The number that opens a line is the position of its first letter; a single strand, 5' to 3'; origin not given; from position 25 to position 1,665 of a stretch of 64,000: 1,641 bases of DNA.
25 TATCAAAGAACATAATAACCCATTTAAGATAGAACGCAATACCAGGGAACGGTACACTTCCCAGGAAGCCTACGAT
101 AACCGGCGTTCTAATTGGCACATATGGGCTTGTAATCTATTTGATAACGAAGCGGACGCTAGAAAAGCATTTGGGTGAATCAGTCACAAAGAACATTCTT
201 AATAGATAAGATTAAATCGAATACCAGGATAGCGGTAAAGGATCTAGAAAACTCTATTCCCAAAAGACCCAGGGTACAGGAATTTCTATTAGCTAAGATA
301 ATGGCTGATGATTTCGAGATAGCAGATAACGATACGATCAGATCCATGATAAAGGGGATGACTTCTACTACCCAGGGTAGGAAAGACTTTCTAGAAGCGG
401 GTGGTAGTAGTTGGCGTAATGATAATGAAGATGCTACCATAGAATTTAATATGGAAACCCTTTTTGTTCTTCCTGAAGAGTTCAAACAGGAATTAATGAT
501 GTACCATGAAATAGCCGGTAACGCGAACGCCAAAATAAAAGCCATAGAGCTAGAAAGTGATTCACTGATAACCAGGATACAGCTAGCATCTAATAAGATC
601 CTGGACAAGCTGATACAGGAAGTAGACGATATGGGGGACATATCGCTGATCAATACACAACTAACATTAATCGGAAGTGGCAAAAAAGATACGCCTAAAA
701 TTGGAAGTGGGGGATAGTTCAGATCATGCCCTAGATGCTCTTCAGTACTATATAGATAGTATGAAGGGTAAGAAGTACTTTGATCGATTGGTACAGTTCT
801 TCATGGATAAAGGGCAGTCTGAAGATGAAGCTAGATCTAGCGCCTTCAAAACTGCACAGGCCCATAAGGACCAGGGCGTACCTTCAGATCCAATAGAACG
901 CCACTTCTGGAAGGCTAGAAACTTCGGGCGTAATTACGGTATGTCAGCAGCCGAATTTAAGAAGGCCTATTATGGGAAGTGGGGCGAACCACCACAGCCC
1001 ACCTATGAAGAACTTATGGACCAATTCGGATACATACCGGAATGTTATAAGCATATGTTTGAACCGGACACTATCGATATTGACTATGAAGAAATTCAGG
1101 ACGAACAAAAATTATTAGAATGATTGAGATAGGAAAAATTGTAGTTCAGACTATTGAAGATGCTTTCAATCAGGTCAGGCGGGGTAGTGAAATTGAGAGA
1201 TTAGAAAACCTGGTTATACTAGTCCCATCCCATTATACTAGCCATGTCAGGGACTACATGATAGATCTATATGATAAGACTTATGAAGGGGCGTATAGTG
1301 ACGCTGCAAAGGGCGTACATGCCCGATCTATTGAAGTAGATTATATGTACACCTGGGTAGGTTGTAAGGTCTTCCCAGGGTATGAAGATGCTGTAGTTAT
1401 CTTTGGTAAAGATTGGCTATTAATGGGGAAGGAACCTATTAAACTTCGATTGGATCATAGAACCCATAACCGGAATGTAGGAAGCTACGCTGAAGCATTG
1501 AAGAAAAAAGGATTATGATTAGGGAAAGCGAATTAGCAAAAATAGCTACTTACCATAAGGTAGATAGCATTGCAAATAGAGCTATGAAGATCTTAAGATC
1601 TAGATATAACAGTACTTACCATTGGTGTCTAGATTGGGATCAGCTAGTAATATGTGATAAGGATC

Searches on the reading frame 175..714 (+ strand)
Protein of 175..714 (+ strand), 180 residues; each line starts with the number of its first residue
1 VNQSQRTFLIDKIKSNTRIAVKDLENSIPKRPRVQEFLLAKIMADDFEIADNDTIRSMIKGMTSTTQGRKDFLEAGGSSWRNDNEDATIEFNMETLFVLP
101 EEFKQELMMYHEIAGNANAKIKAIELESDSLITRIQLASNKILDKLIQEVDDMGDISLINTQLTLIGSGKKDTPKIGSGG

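Call 22: search_protein_families(library=pfam, alignment_id=A2, max_evalue=0.001)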
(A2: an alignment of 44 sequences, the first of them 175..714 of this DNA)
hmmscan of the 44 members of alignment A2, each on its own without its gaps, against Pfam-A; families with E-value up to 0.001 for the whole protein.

A. member 1, window:175-714:+ (180 aa): 0 families

B. families by the number of members that match (of 44 scanned): 11 families
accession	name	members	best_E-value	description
PF01381.28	HTH_3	1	3.8e-15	Helix-turn-helix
PF07463.16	NUMOD4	1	2.5e-13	NUMOD4 motif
PF01343.23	Peptidase_S49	1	1.5e-11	Peptidase family S49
PF07087.16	DUF1353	1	1.3e-08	Protein of unknown function (DUF1353)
PF13560.12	HTH_31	1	5.3e-08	Helix-turn-helix domain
PF13443.12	HTH_26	1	5.4e-08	Cro/C1-type HTH DNA-binding domain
PF12844.13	HTH_19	1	1.8e-07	Helix-turn-helix domain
PF01844.29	HNH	1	6.6e-05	HNH endonuclease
PF14279.12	HNH_5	1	0.00014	HNH endonuclease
PF20459.4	DUF6712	1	0.00024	Family of unknown function (DUF6712)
PF13744.12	HTH_37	1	0.00049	Helix-turn-helix domain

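Call 33: search_protein_families(library=phrogs, alignment_id=A2, max_evalue=0.001)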
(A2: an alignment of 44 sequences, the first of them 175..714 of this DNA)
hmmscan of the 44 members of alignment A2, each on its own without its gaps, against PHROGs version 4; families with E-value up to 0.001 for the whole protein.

A. member 1, window:175-714:+ (180 aa): 0 families

B. families by the number of members that match (of 44 scanned): 40 families (the first 25 are shown)
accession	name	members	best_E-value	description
phrog_6247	-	1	4.4e-100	DNA topoisomerase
phrog_59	-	1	1.3e-37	HNH endonuclease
phrog_1492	-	1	4.3e-28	HNH endonuclease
phrog_959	-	1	3e-26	HNH endonuclease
phrog_53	-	1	3.6e-24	head maturation protease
phrog_16275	-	1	1e-13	-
phrog_1373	-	1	4.8e-12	transcriptional regulator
phrog_3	-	1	2.7e-11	transcriptional repressor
phrog_13558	-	1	1.2e-10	-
phrog_8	-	1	2e-10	transcriptional regulator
phrog_2439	-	1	7.1e-10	transcriptional regulator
phrog_1158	-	1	1.2e-09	tail assembly chaperone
phrog_589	-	1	1.6e-09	HNH endonuclease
phrog_7241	-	1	4.9e-09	transcriptional regulator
phrog_5823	-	1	7.4e-09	transcriptional regulator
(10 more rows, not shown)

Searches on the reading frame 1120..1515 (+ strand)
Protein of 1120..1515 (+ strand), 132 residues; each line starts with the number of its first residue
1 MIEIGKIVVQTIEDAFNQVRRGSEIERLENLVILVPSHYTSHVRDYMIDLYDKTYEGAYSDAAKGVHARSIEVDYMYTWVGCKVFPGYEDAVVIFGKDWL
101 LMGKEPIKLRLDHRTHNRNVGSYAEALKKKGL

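Call 27: find_encoding_contigs(protein=window:1120-1515:+, flank=10000, max_places=2)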
Protein window:1120-1515:+ (132 aa): 2 contigs read that carry it; 2 places shown.
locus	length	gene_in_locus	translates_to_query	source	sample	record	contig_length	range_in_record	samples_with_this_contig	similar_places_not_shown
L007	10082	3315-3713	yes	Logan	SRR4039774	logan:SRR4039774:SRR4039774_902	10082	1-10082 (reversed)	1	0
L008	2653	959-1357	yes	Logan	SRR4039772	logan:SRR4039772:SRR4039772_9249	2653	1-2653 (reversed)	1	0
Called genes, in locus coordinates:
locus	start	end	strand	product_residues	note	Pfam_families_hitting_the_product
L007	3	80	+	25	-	?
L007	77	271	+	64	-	PF00196:GerE, PF13384:HTH_23 (weak)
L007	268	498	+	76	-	-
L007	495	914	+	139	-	-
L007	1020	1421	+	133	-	-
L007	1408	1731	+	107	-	-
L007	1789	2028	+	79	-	-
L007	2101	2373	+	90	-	-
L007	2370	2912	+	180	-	-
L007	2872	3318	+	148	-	-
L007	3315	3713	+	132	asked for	-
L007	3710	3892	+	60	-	-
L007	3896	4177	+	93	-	-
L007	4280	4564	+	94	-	PF12844:HTH_19, PF13560:HTH_31, PF01381:HTH_3, PF13443:HTH_26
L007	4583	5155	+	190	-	PF07463:NUMOD4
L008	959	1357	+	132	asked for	-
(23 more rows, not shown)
